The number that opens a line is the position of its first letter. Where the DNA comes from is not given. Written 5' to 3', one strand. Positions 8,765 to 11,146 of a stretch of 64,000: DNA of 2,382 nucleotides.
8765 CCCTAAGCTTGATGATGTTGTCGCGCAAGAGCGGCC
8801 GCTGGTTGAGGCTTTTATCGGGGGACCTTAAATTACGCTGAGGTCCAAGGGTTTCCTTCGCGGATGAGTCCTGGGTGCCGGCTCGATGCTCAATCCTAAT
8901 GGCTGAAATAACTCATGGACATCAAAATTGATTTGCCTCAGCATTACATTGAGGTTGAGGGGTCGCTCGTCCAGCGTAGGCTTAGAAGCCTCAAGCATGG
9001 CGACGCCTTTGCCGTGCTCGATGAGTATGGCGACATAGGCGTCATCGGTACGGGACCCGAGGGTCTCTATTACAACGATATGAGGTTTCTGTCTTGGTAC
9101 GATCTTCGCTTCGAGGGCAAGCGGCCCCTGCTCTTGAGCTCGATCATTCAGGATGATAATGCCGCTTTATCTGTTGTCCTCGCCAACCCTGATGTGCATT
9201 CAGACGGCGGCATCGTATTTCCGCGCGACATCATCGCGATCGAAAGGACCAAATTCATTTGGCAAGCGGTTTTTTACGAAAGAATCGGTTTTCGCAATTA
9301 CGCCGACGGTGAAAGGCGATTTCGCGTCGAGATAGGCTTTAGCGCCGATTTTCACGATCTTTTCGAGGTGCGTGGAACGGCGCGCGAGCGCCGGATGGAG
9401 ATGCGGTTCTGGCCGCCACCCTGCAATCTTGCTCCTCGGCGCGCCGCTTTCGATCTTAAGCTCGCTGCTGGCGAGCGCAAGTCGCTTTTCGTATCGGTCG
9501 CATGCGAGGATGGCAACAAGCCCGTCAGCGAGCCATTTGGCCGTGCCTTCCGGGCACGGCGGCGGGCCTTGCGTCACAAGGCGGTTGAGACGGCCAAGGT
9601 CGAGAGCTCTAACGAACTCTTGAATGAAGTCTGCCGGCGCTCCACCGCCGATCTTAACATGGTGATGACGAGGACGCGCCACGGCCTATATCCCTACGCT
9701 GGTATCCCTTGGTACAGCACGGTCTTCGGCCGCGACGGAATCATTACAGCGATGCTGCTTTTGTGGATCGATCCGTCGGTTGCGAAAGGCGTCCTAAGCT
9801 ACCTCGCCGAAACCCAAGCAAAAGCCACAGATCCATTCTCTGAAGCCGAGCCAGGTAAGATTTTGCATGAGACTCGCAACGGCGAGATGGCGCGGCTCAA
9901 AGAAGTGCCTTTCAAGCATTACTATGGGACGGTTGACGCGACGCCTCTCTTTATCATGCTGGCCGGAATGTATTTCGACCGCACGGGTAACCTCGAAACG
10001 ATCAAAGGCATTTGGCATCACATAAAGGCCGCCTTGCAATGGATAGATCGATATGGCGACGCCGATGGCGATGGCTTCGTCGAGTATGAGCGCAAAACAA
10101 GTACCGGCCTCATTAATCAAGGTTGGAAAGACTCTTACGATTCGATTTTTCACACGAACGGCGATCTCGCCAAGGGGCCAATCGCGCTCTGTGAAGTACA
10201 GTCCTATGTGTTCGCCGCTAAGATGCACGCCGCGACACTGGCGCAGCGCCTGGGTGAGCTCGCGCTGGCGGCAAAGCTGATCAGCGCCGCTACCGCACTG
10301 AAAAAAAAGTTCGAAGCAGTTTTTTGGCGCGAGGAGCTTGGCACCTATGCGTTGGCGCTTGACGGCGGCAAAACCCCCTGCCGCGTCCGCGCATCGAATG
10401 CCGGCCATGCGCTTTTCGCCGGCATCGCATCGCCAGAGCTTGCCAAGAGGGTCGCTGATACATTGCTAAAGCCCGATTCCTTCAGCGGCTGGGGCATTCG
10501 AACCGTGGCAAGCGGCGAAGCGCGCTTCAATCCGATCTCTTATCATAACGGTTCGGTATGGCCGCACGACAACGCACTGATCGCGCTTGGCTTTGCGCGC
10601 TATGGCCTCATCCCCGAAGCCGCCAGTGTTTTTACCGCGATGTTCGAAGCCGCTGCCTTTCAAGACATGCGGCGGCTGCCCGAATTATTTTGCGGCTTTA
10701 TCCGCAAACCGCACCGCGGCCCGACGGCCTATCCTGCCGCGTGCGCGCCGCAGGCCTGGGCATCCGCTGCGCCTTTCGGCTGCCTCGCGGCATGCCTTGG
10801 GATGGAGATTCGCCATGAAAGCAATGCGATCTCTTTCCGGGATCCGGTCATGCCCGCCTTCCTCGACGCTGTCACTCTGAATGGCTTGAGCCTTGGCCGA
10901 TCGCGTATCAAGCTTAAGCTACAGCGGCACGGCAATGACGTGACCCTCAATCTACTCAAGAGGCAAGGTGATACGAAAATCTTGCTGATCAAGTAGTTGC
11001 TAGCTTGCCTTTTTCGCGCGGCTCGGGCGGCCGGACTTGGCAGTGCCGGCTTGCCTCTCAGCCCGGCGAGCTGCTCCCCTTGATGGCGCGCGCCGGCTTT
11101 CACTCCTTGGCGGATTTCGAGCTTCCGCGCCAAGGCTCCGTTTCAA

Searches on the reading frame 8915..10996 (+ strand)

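Call 60: search_protein_families(library=pfam, proteins=[window:8915-10996:+], max_evalue=0.00001)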
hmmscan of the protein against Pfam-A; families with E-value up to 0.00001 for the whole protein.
window:8915-10996:+ (693 aa): 3 families
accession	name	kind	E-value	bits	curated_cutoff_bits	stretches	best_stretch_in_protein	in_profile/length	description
PF14742.11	GDE_N_bis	-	3.4e-43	148.1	22.1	1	26-160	1-134/194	N-terminal domain of (some) glycogen debranching enzymes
PF22422.2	MGH1-like_GH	-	1.1e-19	71.6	27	1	279-578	13-326/356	Mannosylglycerate hydrolase MGH1-like glycoside hydrolase domain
PF06202.20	GDE_C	-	1.7e-06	27.7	21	0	334-618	74-363/367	Amylo-alpha-1,6-glucosidase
